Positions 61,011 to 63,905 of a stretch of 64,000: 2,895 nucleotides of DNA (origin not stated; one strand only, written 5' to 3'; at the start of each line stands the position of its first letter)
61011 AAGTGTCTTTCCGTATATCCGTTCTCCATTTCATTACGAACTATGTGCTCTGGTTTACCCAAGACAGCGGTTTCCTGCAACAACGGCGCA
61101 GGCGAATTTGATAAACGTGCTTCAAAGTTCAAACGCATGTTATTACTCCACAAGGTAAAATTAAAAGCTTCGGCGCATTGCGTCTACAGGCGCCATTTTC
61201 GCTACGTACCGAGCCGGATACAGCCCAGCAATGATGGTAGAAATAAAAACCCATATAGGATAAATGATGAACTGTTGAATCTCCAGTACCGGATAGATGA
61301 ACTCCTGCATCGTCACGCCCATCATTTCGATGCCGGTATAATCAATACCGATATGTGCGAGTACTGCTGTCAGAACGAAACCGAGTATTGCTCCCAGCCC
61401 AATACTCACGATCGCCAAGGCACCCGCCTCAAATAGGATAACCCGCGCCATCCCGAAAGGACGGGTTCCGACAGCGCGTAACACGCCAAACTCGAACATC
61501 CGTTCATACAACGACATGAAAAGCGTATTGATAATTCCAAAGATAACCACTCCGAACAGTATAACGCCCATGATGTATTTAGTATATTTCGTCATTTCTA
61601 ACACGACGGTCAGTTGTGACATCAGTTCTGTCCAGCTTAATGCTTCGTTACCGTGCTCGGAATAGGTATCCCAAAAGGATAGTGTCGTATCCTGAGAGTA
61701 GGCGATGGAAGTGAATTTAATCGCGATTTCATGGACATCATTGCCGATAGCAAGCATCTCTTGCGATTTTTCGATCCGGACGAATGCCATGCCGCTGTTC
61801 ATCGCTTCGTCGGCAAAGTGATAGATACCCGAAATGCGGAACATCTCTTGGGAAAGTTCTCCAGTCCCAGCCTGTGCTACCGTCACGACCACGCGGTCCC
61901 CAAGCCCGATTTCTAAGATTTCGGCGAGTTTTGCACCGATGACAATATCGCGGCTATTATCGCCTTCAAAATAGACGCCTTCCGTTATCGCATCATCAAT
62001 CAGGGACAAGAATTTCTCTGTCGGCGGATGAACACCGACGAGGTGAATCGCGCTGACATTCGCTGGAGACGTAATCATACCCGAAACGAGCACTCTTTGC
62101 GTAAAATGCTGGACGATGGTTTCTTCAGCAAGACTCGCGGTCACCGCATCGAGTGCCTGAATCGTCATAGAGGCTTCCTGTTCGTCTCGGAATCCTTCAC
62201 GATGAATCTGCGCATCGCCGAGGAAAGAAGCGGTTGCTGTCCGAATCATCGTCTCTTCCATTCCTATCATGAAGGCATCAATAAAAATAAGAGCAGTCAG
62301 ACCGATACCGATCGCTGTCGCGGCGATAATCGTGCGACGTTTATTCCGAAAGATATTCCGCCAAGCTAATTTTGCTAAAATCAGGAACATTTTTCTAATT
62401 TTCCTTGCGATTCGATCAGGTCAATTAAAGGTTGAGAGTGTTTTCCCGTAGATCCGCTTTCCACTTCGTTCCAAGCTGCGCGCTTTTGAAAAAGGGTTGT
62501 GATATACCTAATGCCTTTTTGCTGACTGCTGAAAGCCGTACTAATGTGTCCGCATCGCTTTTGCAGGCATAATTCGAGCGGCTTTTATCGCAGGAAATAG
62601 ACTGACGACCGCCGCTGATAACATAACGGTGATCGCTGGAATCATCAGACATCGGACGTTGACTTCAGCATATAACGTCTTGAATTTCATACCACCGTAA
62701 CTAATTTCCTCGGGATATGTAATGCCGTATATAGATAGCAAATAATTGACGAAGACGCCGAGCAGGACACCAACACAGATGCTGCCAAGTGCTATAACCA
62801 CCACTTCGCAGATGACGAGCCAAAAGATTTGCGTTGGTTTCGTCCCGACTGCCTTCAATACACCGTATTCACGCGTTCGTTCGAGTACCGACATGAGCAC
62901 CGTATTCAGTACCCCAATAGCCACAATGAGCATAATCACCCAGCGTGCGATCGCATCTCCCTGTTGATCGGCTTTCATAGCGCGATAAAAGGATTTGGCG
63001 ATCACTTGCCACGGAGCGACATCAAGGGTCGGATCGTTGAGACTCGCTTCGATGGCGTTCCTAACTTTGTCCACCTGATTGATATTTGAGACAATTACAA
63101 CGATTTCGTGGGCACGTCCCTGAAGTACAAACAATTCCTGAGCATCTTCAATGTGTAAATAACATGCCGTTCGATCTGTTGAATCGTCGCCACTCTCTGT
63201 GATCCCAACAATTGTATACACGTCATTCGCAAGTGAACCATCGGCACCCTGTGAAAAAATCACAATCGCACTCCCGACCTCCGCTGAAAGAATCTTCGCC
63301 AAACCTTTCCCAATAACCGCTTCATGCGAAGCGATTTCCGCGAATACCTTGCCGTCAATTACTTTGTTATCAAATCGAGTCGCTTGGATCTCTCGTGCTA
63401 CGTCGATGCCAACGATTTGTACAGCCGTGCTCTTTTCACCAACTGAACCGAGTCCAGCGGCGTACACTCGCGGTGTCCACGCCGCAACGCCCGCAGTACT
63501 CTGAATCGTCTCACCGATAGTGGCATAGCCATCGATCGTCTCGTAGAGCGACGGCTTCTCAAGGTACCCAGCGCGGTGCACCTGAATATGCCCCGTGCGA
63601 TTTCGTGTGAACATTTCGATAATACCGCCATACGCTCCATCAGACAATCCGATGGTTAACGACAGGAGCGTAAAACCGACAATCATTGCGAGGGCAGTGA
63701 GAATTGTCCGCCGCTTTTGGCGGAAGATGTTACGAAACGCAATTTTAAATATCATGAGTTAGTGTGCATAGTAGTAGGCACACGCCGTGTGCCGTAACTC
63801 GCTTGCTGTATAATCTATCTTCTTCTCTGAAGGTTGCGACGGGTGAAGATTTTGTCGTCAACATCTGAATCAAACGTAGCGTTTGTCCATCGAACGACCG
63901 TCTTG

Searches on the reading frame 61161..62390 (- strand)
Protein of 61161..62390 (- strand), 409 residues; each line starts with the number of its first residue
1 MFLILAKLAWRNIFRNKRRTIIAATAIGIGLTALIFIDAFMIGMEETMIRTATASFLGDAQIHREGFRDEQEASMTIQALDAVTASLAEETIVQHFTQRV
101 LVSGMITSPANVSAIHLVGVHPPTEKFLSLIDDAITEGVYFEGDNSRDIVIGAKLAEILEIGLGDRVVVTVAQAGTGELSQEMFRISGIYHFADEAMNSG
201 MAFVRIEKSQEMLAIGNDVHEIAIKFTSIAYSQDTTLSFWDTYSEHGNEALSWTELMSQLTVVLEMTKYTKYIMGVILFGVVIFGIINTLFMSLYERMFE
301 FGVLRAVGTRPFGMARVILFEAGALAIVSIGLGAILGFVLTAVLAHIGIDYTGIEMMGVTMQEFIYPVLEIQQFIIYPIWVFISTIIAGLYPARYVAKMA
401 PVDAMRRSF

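Call 63: search_protein_families(library=pfam, proteins=[window:61161-62390:-], max_evalue=0.0001)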
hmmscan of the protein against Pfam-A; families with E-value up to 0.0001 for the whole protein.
window:61161-62390:- (409 aa): 2 families
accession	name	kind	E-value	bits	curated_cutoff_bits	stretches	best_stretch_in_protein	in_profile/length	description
PF02687.27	FtsX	-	5e-11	43.1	25.5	1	273-401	2-120/120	FtsX-like permease C-terminal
PF12704.14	MacB_PCD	-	1.5e-09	38.9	27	1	20-228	1-193/207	MacB-like periplasmic core domain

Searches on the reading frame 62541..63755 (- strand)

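Call 63: search_protein_families(library=pfam, proteins=[window:62541-63755:-], max_evalue=0.0001)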
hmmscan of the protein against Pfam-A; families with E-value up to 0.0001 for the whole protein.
window:62541-63755:- (404 aa): 2 families
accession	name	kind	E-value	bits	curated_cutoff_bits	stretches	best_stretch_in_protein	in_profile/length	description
PF12704.14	MacB_PCD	-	1.5e-16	61.7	27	1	17-237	1-206/207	MacB-like periplasmic core domain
PF02687.27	FtsX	-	6.6e-15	55.7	25.5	1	272-394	5-117/120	FtsX-like permease C-terminal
